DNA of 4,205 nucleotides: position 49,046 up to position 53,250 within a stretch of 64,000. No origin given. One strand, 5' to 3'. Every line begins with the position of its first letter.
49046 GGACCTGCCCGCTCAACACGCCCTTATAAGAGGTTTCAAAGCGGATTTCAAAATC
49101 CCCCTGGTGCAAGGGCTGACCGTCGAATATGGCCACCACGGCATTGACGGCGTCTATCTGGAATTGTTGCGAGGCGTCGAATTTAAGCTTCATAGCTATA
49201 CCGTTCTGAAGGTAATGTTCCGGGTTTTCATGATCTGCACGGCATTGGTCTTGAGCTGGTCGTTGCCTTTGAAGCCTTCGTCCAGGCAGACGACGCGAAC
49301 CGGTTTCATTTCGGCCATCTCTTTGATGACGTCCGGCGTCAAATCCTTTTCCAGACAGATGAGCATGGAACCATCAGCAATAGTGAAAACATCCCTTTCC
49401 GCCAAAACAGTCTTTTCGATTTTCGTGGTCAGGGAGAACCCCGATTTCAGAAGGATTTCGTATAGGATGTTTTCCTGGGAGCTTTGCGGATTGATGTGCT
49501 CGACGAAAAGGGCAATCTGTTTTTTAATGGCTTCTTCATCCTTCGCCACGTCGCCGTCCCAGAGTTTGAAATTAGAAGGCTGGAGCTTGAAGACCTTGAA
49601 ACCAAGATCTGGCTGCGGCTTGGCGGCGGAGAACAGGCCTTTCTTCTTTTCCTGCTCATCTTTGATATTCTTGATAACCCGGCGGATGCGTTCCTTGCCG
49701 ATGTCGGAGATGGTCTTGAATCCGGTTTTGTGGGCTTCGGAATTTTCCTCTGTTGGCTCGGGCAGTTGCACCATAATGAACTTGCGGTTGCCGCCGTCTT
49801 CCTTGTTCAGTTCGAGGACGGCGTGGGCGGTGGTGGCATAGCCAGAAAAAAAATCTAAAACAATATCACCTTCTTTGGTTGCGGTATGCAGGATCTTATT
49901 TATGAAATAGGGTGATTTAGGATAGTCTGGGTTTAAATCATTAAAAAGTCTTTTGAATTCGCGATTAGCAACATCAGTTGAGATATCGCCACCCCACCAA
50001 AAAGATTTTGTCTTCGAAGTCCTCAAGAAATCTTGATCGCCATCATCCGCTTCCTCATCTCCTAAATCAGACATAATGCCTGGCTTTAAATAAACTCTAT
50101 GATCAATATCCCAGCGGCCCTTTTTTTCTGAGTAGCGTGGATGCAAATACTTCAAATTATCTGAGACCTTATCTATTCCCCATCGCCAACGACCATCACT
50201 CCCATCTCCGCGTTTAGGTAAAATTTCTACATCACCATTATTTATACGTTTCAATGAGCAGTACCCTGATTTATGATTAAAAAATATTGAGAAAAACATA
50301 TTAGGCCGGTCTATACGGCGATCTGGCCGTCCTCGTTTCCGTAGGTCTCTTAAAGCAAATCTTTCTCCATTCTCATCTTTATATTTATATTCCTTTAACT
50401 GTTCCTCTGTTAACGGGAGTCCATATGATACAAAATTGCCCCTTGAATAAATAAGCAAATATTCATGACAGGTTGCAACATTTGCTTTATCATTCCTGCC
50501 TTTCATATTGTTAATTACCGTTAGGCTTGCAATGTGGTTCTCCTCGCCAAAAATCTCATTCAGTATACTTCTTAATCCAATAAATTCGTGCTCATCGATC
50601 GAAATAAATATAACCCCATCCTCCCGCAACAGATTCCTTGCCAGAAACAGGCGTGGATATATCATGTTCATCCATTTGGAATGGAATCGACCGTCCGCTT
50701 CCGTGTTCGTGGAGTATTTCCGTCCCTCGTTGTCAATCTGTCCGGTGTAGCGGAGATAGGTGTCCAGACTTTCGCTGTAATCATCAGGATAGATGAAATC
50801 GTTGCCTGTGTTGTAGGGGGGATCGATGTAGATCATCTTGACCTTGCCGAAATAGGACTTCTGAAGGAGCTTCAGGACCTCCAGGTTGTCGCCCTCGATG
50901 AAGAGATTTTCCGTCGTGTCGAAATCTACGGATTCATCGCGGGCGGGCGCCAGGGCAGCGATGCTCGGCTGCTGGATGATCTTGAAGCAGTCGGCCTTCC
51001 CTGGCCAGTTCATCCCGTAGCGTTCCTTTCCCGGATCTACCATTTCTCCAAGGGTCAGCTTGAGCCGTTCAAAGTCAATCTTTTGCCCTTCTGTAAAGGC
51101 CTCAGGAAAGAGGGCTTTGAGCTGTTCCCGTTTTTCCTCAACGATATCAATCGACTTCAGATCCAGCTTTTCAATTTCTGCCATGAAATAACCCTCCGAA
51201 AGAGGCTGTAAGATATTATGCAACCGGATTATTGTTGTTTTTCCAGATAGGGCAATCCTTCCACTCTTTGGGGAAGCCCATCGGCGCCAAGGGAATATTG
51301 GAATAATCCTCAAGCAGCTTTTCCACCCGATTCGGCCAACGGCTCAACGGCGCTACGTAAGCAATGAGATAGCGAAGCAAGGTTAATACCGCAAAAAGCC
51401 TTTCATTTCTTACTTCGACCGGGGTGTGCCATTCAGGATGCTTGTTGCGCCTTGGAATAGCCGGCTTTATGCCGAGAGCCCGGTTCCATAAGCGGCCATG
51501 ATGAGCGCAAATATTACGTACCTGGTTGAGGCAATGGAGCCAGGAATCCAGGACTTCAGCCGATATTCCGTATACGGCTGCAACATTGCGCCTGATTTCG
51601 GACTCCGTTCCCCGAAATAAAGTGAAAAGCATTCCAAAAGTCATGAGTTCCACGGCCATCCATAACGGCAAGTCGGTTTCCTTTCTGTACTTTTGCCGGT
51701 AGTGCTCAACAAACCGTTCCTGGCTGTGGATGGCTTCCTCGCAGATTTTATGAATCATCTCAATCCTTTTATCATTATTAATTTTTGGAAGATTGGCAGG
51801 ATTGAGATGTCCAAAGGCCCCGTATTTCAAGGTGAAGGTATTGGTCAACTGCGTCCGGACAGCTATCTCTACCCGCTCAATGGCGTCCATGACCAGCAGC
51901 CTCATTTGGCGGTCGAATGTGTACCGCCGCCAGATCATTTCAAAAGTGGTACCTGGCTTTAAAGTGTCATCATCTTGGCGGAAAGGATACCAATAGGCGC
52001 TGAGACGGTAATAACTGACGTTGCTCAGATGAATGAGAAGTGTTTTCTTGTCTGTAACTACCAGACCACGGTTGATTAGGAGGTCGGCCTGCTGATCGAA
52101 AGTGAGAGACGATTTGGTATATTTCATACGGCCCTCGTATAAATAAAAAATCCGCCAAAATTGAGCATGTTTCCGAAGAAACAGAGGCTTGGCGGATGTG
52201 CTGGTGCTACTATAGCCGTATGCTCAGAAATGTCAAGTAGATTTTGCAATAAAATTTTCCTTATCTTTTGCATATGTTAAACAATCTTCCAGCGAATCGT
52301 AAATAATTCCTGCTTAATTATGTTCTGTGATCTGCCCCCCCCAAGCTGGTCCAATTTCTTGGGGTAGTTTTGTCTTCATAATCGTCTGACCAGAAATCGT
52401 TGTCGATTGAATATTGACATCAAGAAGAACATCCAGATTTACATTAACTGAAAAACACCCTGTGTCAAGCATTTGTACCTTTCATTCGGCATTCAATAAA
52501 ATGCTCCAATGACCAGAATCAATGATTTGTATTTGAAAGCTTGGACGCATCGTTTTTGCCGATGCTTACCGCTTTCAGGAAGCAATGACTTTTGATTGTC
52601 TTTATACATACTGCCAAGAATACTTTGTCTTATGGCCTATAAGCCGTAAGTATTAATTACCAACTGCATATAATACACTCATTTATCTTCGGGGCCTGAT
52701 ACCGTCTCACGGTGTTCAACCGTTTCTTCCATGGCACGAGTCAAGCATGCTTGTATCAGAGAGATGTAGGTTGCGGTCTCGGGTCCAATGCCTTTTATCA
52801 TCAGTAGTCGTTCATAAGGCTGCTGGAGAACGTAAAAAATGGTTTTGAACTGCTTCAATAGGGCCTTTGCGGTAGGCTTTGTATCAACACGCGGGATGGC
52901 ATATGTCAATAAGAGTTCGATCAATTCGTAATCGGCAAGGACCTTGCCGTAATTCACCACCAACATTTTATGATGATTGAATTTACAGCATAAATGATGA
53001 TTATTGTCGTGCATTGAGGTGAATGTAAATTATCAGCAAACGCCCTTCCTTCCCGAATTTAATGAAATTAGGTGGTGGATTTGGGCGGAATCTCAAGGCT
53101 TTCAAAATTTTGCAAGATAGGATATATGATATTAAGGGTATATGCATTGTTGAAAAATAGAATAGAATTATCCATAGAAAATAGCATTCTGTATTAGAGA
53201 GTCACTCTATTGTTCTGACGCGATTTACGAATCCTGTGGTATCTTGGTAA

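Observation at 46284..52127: Abi_2 gene fused into a type III R-M operon (abi-mod-res)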

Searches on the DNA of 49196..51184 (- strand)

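Call 64: search_rna_families(sources=[L119, L129, L140, L084, L089, L042, L056, L076, L003], threshold=gathering)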
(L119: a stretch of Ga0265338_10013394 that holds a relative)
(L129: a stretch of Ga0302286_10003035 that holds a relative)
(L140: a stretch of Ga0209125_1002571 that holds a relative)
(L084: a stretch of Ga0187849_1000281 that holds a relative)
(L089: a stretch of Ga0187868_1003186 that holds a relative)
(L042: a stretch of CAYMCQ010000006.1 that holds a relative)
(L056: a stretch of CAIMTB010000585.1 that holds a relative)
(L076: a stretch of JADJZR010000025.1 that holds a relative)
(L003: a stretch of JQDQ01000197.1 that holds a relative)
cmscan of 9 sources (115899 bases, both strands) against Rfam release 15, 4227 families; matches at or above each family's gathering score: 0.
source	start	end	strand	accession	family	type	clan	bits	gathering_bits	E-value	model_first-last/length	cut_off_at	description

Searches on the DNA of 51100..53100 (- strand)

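Call 16: search_rna_families(source=window, start=51100, end=53100, threshold=evalue, max_evalue=10, show_alignments=3)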
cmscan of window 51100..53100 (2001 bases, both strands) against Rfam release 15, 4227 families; matches with E-value up to 10: 7.
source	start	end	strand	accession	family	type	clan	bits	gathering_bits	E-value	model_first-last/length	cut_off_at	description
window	52150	52196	-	RF03085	abiF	Gene; sRNA;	-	27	37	0.041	1-37/37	no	abiF RNA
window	51755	51813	+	RF00240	RNA-OUT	Gene; antisense;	-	19.4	41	1.9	1-70/70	no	RNA-OUT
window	51713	51792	+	RF00618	U4atac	Gene; snRNA; splicing;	CL00007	17.5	53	4.6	1-132/132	no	U4atac minor spliceosomal RNA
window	51126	51163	+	RF01505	Afu_264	Gene; snRNA; snoRNA; CD-box;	-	17.1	40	3.1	66-103/103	no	A. fumigatus snoRNA Afu_264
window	51748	51782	-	RF01140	sR20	Gene; snRNA; snoRNA; CD-box;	-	14.8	44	8.9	1-56/56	no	Small nucleolar RNA sR20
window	52169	52182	-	RF01716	PhotoRC-I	Cis-reg;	-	12.1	45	7.9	31-44/44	no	PhotoRC-I RNA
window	51665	51727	-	RF00373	RNaseP_arch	Gene; ribozyme;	CL00002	9.9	84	5.1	64-184/288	no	Archaeal RNase P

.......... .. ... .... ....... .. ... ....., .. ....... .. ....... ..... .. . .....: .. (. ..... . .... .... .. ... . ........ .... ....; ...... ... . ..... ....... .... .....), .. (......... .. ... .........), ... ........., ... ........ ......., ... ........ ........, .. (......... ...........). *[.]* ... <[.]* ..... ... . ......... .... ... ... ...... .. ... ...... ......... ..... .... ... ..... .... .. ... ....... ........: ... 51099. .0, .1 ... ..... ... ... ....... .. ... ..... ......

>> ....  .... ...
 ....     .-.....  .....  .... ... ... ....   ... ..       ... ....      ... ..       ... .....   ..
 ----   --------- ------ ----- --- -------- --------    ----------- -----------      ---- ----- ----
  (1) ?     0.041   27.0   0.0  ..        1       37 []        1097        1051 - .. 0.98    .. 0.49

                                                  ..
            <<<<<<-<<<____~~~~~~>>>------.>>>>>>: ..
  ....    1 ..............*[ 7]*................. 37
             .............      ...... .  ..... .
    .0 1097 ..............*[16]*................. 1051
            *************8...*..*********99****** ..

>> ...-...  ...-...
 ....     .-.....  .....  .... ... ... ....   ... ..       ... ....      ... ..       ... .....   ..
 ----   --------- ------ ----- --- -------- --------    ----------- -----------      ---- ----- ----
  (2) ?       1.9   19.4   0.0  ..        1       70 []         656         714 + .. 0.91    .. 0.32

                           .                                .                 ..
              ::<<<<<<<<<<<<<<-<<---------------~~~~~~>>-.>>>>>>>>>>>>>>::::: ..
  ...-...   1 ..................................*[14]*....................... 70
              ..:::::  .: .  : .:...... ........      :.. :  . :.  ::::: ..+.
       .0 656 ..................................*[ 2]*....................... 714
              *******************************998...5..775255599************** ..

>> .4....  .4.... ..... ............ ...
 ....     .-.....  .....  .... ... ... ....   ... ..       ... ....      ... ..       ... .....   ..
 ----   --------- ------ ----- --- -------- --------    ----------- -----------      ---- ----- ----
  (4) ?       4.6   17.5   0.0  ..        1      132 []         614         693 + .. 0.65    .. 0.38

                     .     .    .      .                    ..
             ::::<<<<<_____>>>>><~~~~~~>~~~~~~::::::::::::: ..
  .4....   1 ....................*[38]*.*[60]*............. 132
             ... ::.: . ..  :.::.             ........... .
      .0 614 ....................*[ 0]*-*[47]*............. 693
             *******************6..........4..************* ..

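Call 67: build_rna_model(alignment_id=A8, structure=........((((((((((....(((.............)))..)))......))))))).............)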
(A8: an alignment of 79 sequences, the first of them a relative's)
Model R1 built from alignment A8 (79 sequences, 72 columns); structure: as given.
model positions 63; base pairs 13; branch points 0; effective number of sequences 7.14; information 0.889 bits per position. Calibrated on 0.2 Mb of random sequence (short: E-values are rough).
structure used (alignment columns):
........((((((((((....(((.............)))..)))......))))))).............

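Call 68: search_with_rna_model(model_id=R1, source=window, max_evalue=1, show_alignments=1)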
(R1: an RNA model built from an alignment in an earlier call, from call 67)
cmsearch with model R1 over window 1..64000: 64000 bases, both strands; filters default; matches with E-value up to 1: 3.
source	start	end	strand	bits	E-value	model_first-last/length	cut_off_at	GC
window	52138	52204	-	72.3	3.1e-19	1-63/63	no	0.42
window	42366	42417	-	16.3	0.034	1-63/63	no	0.52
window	7481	7521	+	13.7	0.22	1-63/63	no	0.59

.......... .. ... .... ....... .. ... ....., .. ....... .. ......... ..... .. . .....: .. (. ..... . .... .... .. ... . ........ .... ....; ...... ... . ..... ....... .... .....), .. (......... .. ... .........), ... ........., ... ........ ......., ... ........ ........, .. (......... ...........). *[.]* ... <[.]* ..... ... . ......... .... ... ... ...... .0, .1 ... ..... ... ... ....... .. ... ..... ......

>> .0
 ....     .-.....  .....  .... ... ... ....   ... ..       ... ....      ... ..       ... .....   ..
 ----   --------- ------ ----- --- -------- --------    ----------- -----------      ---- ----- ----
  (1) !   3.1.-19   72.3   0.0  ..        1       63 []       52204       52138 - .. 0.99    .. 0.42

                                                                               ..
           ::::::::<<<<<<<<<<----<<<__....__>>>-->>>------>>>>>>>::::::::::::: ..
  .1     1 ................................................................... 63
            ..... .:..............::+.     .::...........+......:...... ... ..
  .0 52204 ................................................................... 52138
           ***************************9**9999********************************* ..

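Call 69: search_with_rna_model(model_id=R1, sources=[L083, L084, L085, L086, L087, L088, L089, L090, L091, L092, L093, L094, L095, L096, L097, L098, L099, L100, L101, L102, L103, L104, L105, L106, L107, L108, L109, L110, L111, L112, L113, L114, L115, L116, L117, L118, L119, L120, L121, L122, L123, L124, L125, L126, L127, L128, L129, L130, L131, L132, L133, L134, L135, L136, L137, L138, L139, L140, L141, L142, L143, L144, L145, L146, L147, L148, L149, L150, L151, L152, L153, L154, L155, L156, L157, L158, L159, L160, L161, L162], max_evalue=0.1)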
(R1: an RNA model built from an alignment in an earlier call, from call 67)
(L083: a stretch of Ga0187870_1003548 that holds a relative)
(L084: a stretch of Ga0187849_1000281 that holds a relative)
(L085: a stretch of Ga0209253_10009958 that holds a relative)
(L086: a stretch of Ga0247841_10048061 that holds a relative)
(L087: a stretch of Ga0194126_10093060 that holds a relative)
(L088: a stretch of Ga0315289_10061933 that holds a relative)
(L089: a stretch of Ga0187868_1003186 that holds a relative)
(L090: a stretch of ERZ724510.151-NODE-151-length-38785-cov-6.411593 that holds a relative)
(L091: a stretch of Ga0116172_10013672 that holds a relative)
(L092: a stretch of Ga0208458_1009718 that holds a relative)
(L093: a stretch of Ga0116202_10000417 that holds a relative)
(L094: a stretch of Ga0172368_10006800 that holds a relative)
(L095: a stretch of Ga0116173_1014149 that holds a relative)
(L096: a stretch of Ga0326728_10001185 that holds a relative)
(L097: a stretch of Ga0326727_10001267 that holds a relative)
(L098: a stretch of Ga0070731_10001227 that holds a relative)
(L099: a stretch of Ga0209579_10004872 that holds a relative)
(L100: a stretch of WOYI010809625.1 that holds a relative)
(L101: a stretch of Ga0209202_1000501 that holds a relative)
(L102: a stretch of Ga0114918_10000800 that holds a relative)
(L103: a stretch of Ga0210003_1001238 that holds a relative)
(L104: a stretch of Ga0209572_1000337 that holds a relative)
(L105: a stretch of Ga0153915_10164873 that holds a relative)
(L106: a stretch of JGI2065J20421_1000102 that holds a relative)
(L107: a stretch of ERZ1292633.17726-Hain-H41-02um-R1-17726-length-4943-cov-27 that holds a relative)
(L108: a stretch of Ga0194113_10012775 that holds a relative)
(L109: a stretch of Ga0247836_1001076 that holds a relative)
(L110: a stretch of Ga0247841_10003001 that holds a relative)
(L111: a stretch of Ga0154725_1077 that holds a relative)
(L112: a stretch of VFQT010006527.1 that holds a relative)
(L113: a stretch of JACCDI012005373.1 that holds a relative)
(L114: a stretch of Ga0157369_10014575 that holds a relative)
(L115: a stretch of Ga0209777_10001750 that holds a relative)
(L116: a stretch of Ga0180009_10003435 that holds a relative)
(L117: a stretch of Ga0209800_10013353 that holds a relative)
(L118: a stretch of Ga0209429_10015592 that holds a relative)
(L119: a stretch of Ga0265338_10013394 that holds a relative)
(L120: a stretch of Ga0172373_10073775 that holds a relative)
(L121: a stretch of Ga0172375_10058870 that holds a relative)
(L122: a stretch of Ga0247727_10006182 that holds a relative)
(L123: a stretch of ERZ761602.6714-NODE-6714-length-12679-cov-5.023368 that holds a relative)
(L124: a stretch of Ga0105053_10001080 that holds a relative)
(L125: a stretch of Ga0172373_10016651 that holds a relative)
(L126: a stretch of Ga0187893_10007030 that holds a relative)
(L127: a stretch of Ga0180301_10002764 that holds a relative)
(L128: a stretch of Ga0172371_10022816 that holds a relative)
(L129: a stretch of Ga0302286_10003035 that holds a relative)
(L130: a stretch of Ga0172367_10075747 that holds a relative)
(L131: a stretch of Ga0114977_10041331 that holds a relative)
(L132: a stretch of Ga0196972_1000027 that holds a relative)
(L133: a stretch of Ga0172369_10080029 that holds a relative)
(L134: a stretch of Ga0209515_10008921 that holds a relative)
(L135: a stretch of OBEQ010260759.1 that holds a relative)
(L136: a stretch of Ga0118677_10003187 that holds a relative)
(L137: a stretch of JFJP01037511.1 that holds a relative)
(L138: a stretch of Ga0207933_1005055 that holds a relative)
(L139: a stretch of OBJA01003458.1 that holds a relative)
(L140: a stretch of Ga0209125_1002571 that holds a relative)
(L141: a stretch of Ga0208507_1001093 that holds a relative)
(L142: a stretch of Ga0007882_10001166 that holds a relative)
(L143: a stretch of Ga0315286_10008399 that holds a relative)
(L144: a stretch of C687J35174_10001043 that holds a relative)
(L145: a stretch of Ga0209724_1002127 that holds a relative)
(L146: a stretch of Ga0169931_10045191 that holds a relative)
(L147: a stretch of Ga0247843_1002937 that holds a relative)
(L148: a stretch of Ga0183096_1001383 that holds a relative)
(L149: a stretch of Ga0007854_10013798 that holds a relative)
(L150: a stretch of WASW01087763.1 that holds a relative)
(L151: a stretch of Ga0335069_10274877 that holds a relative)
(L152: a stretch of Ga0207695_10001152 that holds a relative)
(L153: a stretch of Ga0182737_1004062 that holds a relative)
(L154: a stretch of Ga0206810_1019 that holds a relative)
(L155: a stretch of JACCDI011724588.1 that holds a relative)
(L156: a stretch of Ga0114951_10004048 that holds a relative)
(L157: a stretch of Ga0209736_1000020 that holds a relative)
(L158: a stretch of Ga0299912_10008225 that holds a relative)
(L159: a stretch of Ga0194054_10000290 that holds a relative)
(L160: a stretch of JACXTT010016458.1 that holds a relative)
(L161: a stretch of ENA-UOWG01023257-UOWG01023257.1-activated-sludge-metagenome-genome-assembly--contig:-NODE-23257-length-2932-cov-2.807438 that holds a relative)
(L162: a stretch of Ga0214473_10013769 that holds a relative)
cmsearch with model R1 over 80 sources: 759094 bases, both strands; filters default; matches with E-value up to 0.1: 10.
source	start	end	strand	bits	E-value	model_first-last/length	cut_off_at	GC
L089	4983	5049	+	69.2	3.5e-17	1-63/63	no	0.4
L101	1554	1620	-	68.1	7.4e-17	1-63/63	no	0.46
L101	4980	5046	+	67.6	1e-16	1-63/63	no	0.46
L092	1208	1274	+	66.6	2.1e-16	1-63/63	no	0.49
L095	1255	1321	+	66.6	2.1e-16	1-63/63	no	0.49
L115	4980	5046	+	66.5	2.2e-16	1-63/63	no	0.43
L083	5150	5216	+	63.4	1.9e-15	1-63/63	no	0.46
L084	5150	5216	+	63.4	1.9e-15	1-63/63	no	0.46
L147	10124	10159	-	19.6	0.043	1-63/63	no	0.5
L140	3312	3367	+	18.9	0.07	1-63/63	no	0.52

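Call 78: search_with_rna_model(model_id=R1, sources=[L163, L164, L165], max_evalue=0.1, show_alignments=2)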
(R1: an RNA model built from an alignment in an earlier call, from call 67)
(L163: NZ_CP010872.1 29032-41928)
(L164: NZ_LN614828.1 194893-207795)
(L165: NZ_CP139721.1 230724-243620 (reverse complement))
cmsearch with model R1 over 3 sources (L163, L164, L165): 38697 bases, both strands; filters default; matches with E-value up to 0.1: 3.
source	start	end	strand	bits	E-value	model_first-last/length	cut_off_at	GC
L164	5915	5980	+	36.6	1.5e-08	1-63/63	no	0.45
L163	5898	5969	+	27.8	6.6e-06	1-63/63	no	0.62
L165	5898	5969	+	27.8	6.6e-06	1-63/63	no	0.62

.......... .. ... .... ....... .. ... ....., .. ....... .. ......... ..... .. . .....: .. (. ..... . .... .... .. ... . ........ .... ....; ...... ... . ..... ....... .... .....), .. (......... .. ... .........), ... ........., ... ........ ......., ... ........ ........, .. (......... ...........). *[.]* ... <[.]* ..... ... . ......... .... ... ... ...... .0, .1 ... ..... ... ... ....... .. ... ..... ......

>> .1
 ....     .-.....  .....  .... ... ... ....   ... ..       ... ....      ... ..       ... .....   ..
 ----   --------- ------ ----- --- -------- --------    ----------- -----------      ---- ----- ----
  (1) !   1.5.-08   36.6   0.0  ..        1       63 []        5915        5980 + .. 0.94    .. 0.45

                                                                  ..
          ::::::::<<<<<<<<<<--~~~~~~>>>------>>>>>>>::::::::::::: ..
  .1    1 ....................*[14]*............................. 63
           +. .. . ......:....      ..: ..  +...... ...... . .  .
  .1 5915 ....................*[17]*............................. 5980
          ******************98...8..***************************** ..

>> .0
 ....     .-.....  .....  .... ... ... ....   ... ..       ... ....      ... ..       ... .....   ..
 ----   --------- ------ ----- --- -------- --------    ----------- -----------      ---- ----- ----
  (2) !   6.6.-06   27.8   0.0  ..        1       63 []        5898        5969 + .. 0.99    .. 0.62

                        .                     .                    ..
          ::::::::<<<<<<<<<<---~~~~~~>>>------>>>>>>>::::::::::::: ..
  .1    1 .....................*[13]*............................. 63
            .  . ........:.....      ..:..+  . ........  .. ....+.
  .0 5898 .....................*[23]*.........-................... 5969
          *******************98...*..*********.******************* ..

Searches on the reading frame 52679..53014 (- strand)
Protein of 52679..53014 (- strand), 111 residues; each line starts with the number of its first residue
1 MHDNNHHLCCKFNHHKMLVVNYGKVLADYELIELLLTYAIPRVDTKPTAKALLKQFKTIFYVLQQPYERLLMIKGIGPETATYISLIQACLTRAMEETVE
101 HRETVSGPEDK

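Call 60: search_protein_families(library=pfam, proteins=[window:52679-53014:-], max_evalue=0.001)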
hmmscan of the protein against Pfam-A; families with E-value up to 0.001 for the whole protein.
window:52679-53014:- (111 aa): 1 family
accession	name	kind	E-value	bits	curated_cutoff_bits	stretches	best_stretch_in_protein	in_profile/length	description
PF12826.13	HHH_2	-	4.8e-06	27.1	27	1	39-84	7-51/64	Helix-hairpin-helix motif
